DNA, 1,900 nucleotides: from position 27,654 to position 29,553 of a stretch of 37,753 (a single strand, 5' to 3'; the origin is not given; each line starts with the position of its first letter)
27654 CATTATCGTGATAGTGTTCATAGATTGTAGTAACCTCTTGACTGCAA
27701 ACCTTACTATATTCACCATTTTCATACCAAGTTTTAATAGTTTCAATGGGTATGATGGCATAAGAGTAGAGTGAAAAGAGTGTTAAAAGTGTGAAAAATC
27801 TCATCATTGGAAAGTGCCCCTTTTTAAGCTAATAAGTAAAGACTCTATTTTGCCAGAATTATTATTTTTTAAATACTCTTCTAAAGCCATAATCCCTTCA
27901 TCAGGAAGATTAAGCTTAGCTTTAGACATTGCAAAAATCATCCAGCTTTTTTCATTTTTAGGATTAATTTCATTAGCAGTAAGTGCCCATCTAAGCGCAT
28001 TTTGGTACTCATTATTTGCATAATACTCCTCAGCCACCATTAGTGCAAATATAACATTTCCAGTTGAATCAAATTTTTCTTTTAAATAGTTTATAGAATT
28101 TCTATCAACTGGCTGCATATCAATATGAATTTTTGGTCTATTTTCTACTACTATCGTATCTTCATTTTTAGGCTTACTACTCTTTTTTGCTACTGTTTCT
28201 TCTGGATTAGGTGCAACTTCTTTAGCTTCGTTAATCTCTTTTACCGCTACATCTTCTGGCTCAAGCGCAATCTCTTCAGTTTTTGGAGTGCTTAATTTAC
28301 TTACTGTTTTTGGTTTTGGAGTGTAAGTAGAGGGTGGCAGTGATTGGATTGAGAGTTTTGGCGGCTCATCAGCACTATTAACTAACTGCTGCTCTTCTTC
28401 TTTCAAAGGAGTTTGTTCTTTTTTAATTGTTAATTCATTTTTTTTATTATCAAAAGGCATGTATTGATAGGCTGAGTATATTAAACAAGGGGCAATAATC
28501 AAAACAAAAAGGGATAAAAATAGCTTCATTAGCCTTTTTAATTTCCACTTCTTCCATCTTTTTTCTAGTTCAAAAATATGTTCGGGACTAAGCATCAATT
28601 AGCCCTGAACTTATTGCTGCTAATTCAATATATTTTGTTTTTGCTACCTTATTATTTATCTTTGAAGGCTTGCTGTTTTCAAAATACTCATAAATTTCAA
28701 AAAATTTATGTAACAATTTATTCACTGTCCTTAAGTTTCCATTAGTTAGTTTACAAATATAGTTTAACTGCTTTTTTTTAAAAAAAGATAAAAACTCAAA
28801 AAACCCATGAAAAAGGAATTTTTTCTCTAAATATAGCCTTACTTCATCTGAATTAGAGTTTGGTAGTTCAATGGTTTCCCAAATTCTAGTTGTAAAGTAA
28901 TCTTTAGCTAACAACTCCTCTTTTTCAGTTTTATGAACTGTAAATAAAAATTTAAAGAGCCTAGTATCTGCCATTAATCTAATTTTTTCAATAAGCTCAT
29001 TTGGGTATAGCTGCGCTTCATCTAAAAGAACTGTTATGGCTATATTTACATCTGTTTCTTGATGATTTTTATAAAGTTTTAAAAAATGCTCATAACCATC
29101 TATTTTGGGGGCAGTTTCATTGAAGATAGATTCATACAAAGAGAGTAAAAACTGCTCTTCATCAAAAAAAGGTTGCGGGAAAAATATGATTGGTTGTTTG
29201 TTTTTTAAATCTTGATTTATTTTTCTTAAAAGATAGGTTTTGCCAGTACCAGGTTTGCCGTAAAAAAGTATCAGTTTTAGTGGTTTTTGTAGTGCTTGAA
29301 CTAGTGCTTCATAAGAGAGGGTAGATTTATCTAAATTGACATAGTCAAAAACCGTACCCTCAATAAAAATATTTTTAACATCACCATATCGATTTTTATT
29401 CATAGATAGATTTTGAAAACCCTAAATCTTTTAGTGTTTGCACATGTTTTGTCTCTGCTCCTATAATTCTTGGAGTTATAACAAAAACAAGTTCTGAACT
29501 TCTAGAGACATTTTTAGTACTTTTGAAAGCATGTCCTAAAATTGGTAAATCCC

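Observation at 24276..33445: Gap-free nine-gene operon fusing a pilMNOPQ-type alignment/secretin module to a Cts-type (ExeA-like, GspE, GspF) module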

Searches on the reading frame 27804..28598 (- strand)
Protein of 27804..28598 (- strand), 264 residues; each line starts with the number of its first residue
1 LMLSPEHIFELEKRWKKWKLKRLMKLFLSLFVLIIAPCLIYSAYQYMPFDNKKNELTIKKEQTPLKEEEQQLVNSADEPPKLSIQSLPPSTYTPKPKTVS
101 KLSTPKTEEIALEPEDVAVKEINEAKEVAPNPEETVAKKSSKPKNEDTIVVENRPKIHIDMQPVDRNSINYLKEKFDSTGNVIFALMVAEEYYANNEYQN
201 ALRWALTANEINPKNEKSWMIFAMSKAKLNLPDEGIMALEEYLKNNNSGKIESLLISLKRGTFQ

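Call 4: search_protein_families(library=pfam, proteins=[window:27804-28598:-], max_evalue=1)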
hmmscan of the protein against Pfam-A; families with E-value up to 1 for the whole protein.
window:27804-28598:- (264 aa): 5 families
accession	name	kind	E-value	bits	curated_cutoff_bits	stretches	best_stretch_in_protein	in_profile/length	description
PF12895.13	ANAPC3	-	2.8e-07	31.1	27.2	1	183-241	24-81/82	Anaphase-promoting complex, cyclosome, subunit 3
PF00802.24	Glycoprotein_G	-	0.0006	19.7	27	1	17-131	23-138/263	Pneumovirus attachment glycoprotein G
PF10883.13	DUF2681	-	0.11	13.2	28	1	28-72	4-45/90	Protein of unknown function (DUF2681)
PF13428.12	TPR_14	-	0.14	13.4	23.5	0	186-220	5-39/44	Tetratricopeptide repeat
PF07719.23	TPR_2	-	0.19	12.4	27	1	189-215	8-34/34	Tetratricopeptide repeat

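Call 5: search_protein_families(library=ncbifam, proteins=[window:27804-28598:-], max_evalue=1)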
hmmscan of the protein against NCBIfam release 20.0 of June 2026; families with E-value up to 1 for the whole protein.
window:27804-28598:- (264 aa): 1 family
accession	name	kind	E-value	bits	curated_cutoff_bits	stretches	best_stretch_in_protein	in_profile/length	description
NF040486.1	SrfA_fam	subfamily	0.56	9.5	150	0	35-177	238-337/438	SrfA family protein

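Call 87: search_protein_families(library=pfam, alignment_id=A6, max_evalue=0.01)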
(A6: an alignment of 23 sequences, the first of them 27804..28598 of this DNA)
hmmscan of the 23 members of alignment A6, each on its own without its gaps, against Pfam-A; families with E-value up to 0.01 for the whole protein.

A. member 1, window:27804-28598:- (264 aa): 2 families
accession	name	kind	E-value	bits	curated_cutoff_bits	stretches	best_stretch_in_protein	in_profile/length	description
PF12895.13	ANAPC3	-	2.8e-07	31.1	27.2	1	183-241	24-81/82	Anaphase-promoting complex, cyclosome, subunit 3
PF00802.24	Glycoprotein_G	-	0.0006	19.7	27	1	17-131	23-138/263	Pneumovirus attachment glycoprotein G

B. families by the number of members that match (of 23 scanned): 14 families
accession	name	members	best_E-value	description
PF12895.13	ANAPC3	21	1.2e-10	Anaphase-promoting complex, cyclosome, subunit 3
PF14559.12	TPR_19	5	0.00017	Tetratricopeptide repeat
PF13181.12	TPR_8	4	4.5e-06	Tetratricopeptide repeat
PF07719.23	TPR_2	2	4.2e-07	Tetratricopeptide repeat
PF13428.12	TPR_14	1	2.8e-05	Tetratricopeptide repeat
PF00802.24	Glycoprotein_G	1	0.0006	Pneumovirus attachment glycoprotein G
PF13414.12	TPR_11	1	0.00069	TPR repeat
PF13431.12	TPR_17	1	0.0021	Tetratricopeptide repeat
PF21505.3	RPN2_N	1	0.0023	26S proteasome subunit RPN2, N-terminal domain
PF04733.20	Coatomer_E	1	0.0025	Coatomer epsilon subunit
PF02706.20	Wzz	1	0.003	Chain length determinant protein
PF09675.16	Chlamy_scaf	1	0.0036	Chlamydia-phage Chp2 scaffold (Chlamy_scaf)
PF17561.7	TssO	1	0.0038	Type VI secretion system, TssO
PF22251.1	PFF1_TM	1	0.0042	Vacuolar membrane protease, transmembrane domain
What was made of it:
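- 27804..28598 (-): g6, MshN-like bitopic protein: short cytoplasmic N-terminus, TM 23-41, Pro/Lys/Glu-rich linker, C-terminal TPR domain. ANAPC3/TPR in 21 of 23 family members (call 87).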

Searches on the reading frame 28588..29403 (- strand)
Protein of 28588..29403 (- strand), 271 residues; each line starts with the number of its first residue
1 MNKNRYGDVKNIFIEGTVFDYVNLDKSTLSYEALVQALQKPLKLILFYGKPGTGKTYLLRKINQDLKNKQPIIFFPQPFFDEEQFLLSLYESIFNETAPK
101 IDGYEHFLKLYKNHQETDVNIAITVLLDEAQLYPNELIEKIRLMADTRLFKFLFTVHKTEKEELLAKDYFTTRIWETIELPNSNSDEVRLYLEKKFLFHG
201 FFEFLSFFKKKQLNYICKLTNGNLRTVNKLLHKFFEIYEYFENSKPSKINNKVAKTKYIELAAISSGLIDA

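Call 4: search_protein_families(library=pfam, proteins=[window:28588-29403:-], max_evalue=1)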
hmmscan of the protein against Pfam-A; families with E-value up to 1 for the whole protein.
window:28588-29403:- (271 aa): 32 families (the best 25 are shown)
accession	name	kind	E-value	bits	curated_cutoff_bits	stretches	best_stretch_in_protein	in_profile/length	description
PF13401.12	AAA_22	-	1.1e-09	39.1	27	1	44-158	7-124/130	AAA domain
PF07693.20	KAP_NTPase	-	0.0001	22.1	20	1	36-96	10-78/293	KAP family P-loop domain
PF05970.20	PIF1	-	0.00022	21.3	25.9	1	36-73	16-53/223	PIF1-like helicase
PF13173.12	AAA_14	-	0.00036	21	27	1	44-155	4-96/129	AAA domain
PF12775.13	AAA_7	-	0.0004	20.4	25.8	1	27-70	18-61/181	P-loop containing dynein motor region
PF24883.2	NPHP3_N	-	0.00051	20.7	24.8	1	43-116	23-99/164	Nephrocystin 3, N-terminal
PF13191.12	AAA_16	-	0.00067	20.6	32.6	1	41-94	24-83/167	AAA ATPase domain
PF05729.18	NACHT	-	0.00067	20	26.7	1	44-94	2-59/167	NACHT domain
PF00004.35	AAA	-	0.00081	20.3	21.2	1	45-67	1-23/131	ATPase family associated with various cellular activities (AAA)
PF09848.15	SLFN-g3_helicase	-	0.001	18.9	24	1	44-135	3-93/354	Schlafen group 3, DNA/RNA helicase domain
PF01637.24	ATPase_2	-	0.0048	17.2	33.2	1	41-98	19-78/225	ATPase domain predominantly from Archaea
PF00931.28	NB-ARC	-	0.0061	16.3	23.5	1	32-69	6-45/248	NB-ARC domain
PF02367.23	TsaE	-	0.0069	16.8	26.6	1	33-70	9-49/128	Threonylcarbamoyl adenosine biosynthesis protein TsaE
PF13604.12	AAA_30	-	0.0073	16.5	27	1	32-68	8-44/191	AAA domain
PF00437.27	T2SSE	-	0.0083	15.2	24.9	1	20-70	120-170/370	Type II/IV secretion system protein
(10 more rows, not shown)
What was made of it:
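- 28588..29403 (-): g5, MshM-like (ExeA/GspA-type) cytoplasmic P-loop ATPase. Walker A is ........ at residue 49 and the Walker B-like motif is VLLDE at 125. No TM helix. Pfam AAA_22 1.1e-9 (call 4).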

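Call 5: search_protein_families(library=ncbifam, proteins=[window:28588-29403:-], max_evalue=1)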
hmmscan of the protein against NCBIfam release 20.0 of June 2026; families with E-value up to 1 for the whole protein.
window:28588-29403:- (271 aa): 22 families
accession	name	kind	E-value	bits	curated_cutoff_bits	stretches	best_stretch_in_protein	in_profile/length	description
TIGR03015.1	pepcterm_ATPase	hypoth_equivalog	4.8e-06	26.2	324.5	1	44-243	45-250/269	XrtA/PEP-CTERM system-associated ATPase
NF005304.0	PRK06835.1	equivalog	1.3e-05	24.4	215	1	27-95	168-232/330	ATP-binding protein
NF042959.1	IteA_antiphage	equivalog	0.0014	17.9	510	1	31-67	114-150/367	anti-phage ATPase IteA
NF006505.0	PRK08939.1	equivalog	0.0028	17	228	1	36-77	148-194/306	primosomal protein DnaI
NF005992.0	PRK08116.1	subfamily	0.0068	15.6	189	1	45-73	117-145/269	hypothetical protein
TIGR00362.1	DnaA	equivalog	0.01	14.9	343.9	1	31-95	123-188/437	chromosomal replication initiator protein DnaA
TIGR03420.1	DnaA_homol_Hda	equivalog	0.013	15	194.8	1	38-74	34-71/226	DnaA regulatory inactivator Hda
TIGR02928.1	TIGR02928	subfamily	0.016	14.1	181.3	1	44-69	42-67/366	orc1/cdc6 family replication initiation protein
NF005378.0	PRK06921.1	subfamily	0.018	14.1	207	1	44-76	119-153/266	hypothetical protein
NF000868.0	PRK00080.1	equivalog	0.02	13.8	282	1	39-69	48-78/330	Holliday junction branch migration DNA helicase RuvB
NF010248.0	PRK13695.1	equivalog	0.022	14.5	156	1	45-70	6-31/180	NTPase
TIGR01242.2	TIGR01242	subfamily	0.022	13.8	500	1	40-65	146-171/362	proteasome-activating nucleotidase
TIGR00635.1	ruvB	equivalog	0.023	13.7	299.05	1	38-73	26-61/305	Holliday junction branch migration DNA helicase RuvB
NF003069.1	PRK03992.1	subfamily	0.036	13.2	500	1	40-64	163-187/379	proteasome-activating nucleotidase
TIGR01448.2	helicase_RecD2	equivalog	0.072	11.2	500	1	31-71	322-360/713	SF1B family DNA helicase RecD2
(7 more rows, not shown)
